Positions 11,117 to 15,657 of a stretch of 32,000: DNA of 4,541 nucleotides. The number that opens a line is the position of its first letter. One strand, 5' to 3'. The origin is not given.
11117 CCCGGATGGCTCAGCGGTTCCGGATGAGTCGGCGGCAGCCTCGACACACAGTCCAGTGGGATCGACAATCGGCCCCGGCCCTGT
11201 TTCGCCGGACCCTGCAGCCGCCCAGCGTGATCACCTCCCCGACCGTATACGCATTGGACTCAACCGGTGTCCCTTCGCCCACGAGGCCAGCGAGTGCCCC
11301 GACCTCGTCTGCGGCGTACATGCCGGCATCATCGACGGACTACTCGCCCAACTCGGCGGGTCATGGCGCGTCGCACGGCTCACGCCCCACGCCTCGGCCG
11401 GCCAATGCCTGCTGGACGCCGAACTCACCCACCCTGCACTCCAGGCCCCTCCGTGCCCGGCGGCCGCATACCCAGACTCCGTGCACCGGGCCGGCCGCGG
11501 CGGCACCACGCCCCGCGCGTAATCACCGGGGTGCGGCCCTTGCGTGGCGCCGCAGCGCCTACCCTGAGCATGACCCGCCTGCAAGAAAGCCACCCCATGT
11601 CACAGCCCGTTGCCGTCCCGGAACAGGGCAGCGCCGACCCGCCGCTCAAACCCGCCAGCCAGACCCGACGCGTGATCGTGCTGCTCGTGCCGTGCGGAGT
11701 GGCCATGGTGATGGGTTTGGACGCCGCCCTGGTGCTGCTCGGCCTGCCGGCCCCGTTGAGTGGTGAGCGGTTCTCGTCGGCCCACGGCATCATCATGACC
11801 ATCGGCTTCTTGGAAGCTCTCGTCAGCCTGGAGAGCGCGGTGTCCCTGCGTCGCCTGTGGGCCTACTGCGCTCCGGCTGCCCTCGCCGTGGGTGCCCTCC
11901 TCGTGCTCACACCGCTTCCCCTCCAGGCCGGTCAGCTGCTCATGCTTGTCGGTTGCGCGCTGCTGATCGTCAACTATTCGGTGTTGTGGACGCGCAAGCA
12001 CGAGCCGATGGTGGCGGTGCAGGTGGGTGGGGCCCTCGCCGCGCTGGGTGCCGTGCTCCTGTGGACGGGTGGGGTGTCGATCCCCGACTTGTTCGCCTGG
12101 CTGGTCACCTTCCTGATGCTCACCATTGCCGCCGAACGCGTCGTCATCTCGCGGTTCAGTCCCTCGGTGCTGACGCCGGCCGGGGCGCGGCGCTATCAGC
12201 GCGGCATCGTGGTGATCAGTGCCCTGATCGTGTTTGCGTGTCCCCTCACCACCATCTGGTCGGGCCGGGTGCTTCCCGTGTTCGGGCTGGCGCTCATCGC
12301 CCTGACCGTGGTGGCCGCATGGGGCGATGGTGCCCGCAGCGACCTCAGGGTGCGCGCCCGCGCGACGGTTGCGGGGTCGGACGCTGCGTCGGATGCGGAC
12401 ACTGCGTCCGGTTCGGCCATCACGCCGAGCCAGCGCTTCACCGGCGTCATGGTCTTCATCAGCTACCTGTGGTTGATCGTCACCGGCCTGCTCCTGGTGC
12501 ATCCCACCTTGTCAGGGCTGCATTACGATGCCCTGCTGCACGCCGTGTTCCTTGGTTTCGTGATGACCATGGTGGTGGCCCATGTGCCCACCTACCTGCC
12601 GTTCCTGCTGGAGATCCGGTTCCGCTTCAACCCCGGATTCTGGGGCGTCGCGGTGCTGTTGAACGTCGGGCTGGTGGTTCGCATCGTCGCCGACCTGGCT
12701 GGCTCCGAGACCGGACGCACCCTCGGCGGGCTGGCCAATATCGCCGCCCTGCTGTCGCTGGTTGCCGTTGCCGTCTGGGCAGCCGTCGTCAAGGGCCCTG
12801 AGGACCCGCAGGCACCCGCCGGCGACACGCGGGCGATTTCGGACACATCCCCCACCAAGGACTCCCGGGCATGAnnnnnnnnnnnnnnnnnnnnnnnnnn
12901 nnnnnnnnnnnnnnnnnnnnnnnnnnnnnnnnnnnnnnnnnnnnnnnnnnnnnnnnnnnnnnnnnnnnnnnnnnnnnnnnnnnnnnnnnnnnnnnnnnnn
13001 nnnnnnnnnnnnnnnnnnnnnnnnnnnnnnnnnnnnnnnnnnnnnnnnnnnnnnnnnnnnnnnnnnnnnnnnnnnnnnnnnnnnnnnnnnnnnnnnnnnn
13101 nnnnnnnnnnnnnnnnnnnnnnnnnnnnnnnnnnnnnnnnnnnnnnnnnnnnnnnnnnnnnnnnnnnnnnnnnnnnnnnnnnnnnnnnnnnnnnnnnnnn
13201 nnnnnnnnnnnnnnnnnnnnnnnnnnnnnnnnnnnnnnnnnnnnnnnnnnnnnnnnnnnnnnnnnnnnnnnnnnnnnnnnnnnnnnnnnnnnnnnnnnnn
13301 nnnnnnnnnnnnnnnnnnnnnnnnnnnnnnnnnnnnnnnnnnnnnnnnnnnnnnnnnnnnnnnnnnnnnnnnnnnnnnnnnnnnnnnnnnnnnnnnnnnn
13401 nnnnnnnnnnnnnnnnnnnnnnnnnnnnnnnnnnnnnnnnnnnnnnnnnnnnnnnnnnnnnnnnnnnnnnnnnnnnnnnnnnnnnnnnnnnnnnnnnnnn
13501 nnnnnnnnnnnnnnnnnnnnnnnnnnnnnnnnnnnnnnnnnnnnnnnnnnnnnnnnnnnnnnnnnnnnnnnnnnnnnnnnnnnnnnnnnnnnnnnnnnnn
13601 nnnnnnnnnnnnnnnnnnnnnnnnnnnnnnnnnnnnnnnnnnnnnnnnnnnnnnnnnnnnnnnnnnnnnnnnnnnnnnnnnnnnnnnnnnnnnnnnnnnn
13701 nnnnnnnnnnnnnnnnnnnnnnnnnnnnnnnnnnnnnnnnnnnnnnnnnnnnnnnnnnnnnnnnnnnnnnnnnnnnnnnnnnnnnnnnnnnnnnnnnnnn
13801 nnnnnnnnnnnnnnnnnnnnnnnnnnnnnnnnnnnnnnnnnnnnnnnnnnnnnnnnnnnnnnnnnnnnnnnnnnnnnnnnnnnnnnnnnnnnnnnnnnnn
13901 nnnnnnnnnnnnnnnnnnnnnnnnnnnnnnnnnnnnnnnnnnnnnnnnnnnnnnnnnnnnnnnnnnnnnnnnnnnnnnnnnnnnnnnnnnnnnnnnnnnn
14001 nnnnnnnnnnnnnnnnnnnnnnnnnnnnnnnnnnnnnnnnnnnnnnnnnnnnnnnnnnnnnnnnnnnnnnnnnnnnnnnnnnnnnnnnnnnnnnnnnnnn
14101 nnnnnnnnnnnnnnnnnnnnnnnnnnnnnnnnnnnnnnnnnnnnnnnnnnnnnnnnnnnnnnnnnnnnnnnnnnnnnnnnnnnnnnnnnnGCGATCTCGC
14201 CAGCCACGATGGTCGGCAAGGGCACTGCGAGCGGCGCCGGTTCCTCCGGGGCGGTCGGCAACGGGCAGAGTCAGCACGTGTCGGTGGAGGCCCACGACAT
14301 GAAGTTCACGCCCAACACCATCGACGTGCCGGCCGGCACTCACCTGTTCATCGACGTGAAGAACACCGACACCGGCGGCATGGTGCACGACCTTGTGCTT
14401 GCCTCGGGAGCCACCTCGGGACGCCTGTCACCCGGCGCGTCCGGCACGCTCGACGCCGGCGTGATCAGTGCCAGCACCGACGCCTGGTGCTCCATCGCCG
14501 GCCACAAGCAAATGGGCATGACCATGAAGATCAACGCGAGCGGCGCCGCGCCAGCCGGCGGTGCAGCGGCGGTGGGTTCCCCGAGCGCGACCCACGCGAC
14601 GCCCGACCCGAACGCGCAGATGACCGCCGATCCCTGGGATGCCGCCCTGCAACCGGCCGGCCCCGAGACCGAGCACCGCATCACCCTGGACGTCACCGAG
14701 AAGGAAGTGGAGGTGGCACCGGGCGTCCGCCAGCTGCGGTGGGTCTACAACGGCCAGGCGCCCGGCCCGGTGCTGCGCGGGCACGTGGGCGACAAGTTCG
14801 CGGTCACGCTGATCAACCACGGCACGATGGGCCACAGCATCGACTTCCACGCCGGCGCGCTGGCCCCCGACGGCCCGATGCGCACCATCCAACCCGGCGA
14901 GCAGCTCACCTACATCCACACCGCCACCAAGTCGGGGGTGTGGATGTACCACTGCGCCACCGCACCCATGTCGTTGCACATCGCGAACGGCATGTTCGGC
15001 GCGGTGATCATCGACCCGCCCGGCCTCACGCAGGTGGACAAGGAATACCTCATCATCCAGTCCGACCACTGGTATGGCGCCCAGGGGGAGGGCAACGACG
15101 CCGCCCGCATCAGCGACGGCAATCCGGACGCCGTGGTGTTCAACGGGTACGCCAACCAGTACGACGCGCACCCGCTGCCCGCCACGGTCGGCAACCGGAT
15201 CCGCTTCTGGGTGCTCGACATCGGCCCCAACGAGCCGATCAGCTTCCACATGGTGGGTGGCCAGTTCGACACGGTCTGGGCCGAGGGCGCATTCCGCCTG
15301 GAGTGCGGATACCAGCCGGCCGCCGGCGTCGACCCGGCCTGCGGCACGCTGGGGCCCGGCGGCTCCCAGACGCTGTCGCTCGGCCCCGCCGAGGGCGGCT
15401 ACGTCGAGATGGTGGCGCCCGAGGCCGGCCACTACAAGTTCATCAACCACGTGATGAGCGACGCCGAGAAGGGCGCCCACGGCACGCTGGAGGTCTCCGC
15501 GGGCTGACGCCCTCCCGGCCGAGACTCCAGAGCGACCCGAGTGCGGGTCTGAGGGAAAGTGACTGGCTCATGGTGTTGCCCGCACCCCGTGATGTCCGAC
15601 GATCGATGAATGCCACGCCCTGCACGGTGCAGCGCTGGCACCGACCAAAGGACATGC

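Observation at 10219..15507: Four-gene putative nitrite/NO-handling operon: DUF2249 - wHTH regulator - polytopic membrane protein - membrane-anchored NirK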

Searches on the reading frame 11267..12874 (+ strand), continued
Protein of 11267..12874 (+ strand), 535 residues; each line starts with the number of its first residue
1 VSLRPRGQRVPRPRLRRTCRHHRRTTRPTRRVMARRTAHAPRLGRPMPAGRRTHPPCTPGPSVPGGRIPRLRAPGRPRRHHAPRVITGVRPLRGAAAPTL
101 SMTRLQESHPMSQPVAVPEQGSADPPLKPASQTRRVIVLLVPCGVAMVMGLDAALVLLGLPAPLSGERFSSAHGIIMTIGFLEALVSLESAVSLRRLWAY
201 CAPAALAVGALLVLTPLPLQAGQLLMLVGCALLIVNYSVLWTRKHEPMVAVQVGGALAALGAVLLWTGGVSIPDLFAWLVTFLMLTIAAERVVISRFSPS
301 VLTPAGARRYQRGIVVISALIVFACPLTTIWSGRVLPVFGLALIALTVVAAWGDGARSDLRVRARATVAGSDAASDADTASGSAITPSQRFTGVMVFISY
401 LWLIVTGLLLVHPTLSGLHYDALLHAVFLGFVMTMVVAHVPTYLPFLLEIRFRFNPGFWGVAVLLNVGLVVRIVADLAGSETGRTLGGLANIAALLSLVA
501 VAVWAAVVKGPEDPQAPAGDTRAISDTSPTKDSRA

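Call 83: search_protein_families(library=pfam, proteins=[L076:3209-5707:+, L076:6787-7320:+, L076:7345-7926:+, L076:9054-9422:+, L076:9440-10732:+, L076:11697-12962:+, L059:9351-11045:-, L059:6837-7589:-, L067:9174-9527:+, L067:6996-7766:-], max_evalue=0.001)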
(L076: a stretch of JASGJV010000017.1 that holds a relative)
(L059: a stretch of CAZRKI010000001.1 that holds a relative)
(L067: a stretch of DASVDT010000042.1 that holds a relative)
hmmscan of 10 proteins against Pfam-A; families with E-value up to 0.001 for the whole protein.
L076:3209-5707:+ (833 aa): 9 families
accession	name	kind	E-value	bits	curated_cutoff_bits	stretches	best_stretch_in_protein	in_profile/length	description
PF08448.16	PAS_4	-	5.2e-43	146.2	23.1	3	53-160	4-110/110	PAS fold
PF00989.32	PAS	-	2.2e-33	115.1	22.6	2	45-155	2-113/113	PAS fold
PF08447.18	PAS_3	-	1.1e-29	103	25.6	2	195-278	4-89/89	PAS fold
PF13426.13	PAS_9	-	1.5e-28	99.5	27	2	56-157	3-103/103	PAS domain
PF00072.30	Response_reg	-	2.2e-24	86.2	30.2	1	714-825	1-110/111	Response regulator receiver domain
PF13188.13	PAS_8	-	2.7e-14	52.9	21.8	1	47-100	4-54/65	PAS domain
PF02518.31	HATPase_c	-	9.2e-10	39.4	26.4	1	583-680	5-110/111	Histidine kinase-, DNA gyrase B-, and HSP90-like ATPase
PF07730.19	HisKA_3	-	9.5e-08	32.9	24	1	475-540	1-67/68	Histidine kinase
PF13596.12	PAS_10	-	5.6e-06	27.4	22.1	0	185-281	14-105/106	PAS domain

L076:6787-7320:+ (178 aa): 1 family
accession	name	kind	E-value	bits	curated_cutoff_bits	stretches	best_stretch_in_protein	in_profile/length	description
PF01894.22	UPF0047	-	2.7e-32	111.8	27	1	63-174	1-116/117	Uncharacterised protein family UPF0047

L076:7345-7926:+ (194 aa): 1 family
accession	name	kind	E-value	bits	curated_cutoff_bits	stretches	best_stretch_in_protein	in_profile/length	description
PF01814.28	Hemerythrin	-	4.7e-08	34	25.3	1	26-126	4-120/127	Hemerythrin HHE cation binding domain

L076:9054-9422:+ (123 aa): 1 family
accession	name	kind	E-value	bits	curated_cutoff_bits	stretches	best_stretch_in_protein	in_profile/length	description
PF01883.24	FeS_assembly_P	-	7.1e-20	71.5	23.5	1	29-100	3-72/73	Iron-sulfur cluster assembly protein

L076:9440-10732:+ (431 aa): 7 families
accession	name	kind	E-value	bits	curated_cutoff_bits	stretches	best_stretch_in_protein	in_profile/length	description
PF20239.3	DUF6596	-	2.1e-36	124.7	27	1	202-301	1-101/102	Family of unknown function (DUF6596)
PF08281.18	Sigma70_r4_2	-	6.6e-09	35.7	25.7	1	133-183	3-53/54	Sigma-70, region 4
PF04542.20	Sigma70_r2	-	5e-08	33.1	24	1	32-98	2-70/71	Sigma-70 region 2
PF07719.23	TPR_2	-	7.1e-06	26.2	27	1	385-414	2-31/34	Tetratricopeptide repeat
PF13181.12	TPR_8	-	0.00011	22.5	25.7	0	389-415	6-32/34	Tetratricopeptide repeat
PF00515.34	TPR_1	-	0.00049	20.2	27.8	0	386-413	3-30/34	Tetratricopeptide repeat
PF13374.12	TPR_10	-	0.00073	19.9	27.5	0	36-64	4-32/42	Tetratricopeptide repeat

L076:11697-12962:+ (422 aa): 5 families
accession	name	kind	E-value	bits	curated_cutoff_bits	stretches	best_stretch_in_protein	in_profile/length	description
PF15902.12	Sortilin-Vps10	-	9.6e-15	54.7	33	2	268-361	25-116/446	Sortilin, neurotensin receptor 3,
PF02012.26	BNR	-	3.5e-13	47.8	27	0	94-104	1-11/12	BNR/Asp-box repeat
PF13810.12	DUF4185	-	1.4e-05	24.9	39.5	0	177-204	127-156/309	Domain of unknown function (DUF4185)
PF14870.12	PSII_BNR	-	2e-05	24.4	27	0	145-195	222-272/303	Photosynthesis system II assembly factor YCF48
PF13088.12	BNR_2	-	2.1e-05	24.5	31.4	0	179-356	84-250/277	BNR repeat-like domain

L059:9351-11045:- (565 aa): 2 families
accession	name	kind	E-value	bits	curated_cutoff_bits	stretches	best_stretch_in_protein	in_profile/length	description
PF02776.23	TPP_enzyme_N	-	2.6e-23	82.5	26.8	1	37-151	2-118/119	Thiamine pyrophosphate enzyme, N-terminal TPP binding domain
PF02775.26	TPP_enzyme_C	-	5.3e-09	36.5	21.9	1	397-520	18-138/151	Thiamine pyrophosphate enzyme, C-terminal TPP binding domain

L059:6837-7589:- (251 aa): 3 families
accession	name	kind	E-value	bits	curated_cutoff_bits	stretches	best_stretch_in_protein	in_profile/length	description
PF12840.13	HTH_20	-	5.9e-07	29.8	27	1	37-85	3-50/51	Helix-turn-helix domain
PF09339.16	HTH_IclR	-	0.00033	20.8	22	1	42-86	7-51/52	IclR helix-turn-helix domain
PF25212.1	HVO_A0114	-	0.00091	19.4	27.6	0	33-88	17-71/84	HVO_A0114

L067:9174-9527:+ (118 aa): 0 families

L067:6996-7766:- (257 aa): 0 families
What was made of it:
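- A Nitrospira g3 homologue sits between a hemerythrin gene and an Fe-S assembly gene (call 83).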

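Call 91: search_protein_families(library=pfam, proteins=[L082:8022-8879:-], max_evalue=0.01)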
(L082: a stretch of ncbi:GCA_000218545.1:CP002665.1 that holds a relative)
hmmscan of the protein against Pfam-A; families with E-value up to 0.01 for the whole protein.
L082:8022-8879:- (285 aa): 7 families
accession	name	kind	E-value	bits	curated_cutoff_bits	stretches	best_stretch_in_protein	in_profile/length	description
PF01022.26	HTH_5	-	9.9e-07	29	22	1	17-59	3-44/47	Bacterial regulatory protein, arsR family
PF09339.16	HTH_IclR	-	4.4e-06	26.8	22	1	20-62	7-50/52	IclR helix-turn-helix domain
PF12840.13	HTH_20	-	8.8e-06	26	27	1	13-56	1-44/51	Helix-turn-helix domain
PF13404.12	HTH_AsnC-type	-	9.3e-05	22.6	27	1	21-54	8-41/42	AsnC-type helix-turn-helix domain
PF13412.12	HTH_24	-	0.00032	20.7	21.9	1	20-59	7-46/48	Winged helix-turn-helix DNA-binding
PF12802.13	MarR_2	-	0.00053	20.5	27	1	19-65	8-55/61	MarR family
PF01047.28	MarR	-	0.0028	17.9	24.6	0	18-62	5-49/59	MarR family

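Call 110: search_protein_families(library=pfam, alignment_id=A1, max_evalue=1)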
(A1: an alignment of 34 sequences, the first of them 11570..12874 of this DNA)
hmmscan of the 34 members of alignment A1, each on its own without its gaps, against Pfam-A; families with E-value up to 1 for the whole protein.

A. member 1, window:11570-12874:+ (434 aa): 0 families

B. families by the number of members that match (of 34 scanned): 9 families
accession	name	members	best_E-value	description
PF05940.17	NnrS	4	0.0053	NnrS protein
PF07695.17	7TMR-DISM_7TM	1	0.01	7TM diverse intracellular signalling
PF05887.16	Trypan_PARP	1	0.034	Procyclic acidic repetitive protein (PARP)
PF06738.18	ThrE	1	0.076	Putative threonine/serine exporter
PF17576.7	DUF5480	1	0.12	Family of unknown function (DUF5480)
PF15668.10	DUF4663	1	0.17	Domain of unknown function (DUF4663)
PF23778.1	Phage_holin_2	1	0.2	Putative phage holin family 2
PF21741.2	DUF6867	1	0.4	Domain of unknown function (DUF6867)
PF03596.19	Cad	1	0.45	Cadmium resistance transporter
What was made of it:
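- On NnrS (PF05940): 4 of 34 g3-family members give weak hits, best E 0.0053 (call 110).
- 4 of 34 family members give weak PF05940 hits (call 110).
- Tried and rejected: Membership rejected; only a loose resemblance remains (call 110).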

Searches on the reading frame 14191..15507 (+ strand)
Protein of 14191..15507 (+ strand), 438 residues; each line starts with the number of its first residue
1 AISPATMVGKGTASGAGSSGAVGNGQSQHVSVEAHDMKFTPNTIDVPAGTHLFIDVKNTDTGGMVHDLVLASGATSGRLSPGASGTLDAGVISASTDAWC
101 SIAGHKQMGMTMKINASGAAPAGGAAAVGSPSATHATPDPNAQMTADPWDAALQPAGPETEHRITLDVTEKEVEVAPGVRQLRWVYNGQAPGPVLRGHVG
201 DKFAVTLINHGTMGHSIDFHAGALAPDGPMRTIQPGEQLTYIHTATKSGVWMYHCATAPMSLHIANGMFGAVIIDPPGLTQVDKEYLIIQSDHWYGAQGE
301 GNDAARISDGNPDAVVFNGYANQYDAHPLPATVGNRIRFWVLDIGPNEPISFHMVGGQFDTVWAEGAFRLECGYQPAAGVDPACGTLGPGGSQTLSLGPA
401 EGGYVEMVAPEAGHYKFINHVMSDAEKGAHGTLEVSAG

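Call 63: search_solved_structures(query=window:14191-15507:+, max_evalue=0.001)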
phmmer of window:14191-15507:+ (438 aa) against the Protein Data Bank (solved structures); distinct sequences matched with E-value up to 0.001: 151 (the best 60 are shown).
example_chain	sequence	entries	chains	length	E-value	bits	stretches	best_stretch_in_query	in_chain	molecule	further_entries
2dv6_A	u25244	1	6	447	1.6e-43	152.3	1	36-435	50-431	Nitrite reductase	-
3wi9_A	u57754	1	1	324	1.7e-39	139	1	146-436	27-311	Nitrite reductase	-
3x1e_A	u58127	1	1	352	2.4e-39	138.5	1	147-436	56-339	Nitrite reductase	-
9kwt_A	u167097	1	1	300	2.5e-39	138.5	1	152-436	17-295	Copper-containing nitrite reductase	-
3wkq_A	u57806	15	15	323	2.7e-39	138.3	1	148-436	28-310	Nitrite reductase | Copper-containing nitrite reductase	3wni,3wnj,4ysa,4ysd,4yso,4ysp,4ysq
3wia_A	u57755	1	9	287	1.2e-38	136.3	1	164-436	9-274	Nitrite reductase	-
9kws_A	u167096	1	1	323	1.3e-38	136.1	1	148-436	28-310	Copper-containing nitrite reductase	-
6tfd_A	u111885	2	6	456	1.9e-38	135.5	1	52-435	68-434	Copper-containing nitrite reductase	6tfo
3x1f_A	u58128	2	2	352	4.1e-38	134.5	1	147-429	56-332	Nitrite reductase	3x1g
9kvl_A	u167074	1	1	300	5.4e-38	134.1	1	152-436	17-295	Copper-containing nitrite reductase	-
3x1n_A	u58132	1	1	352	6.4e-38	133.8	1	147-436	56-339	Nitrite reductase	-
3wkp_A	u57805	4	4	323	7.3e-38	133.7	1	148-436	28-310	Nitrite reductase | Copper-containing nitrite reductase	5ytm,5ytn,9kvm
9kwv_A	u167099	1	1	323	8.4e-38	133.5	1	148-436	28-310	Copper-containing nitrite reductase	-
1kbv_A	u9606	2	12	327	1.5e-37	132.6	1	161-373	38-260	Major outer membrane protein PAN 1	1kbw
5tb7_A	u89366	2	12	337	2.1e-37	132.2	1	161-373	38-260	Nitrite reductase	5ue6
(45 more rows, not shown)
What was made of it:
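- On Copper-containing nitrite reductase (NirK): The region aligns to solved NirKs at E 1e-43 to 1e-37 (call 63).
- Closest known: Three-domain NirK with an N-terminal cupredoxin, Hyphomicrobium denitrificans HdNIR. Same: It is the best solved-structure match to the soluble part of g4 (E 1.6e-43), and the alignment covers both the cupredoxin and the core (call 63).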
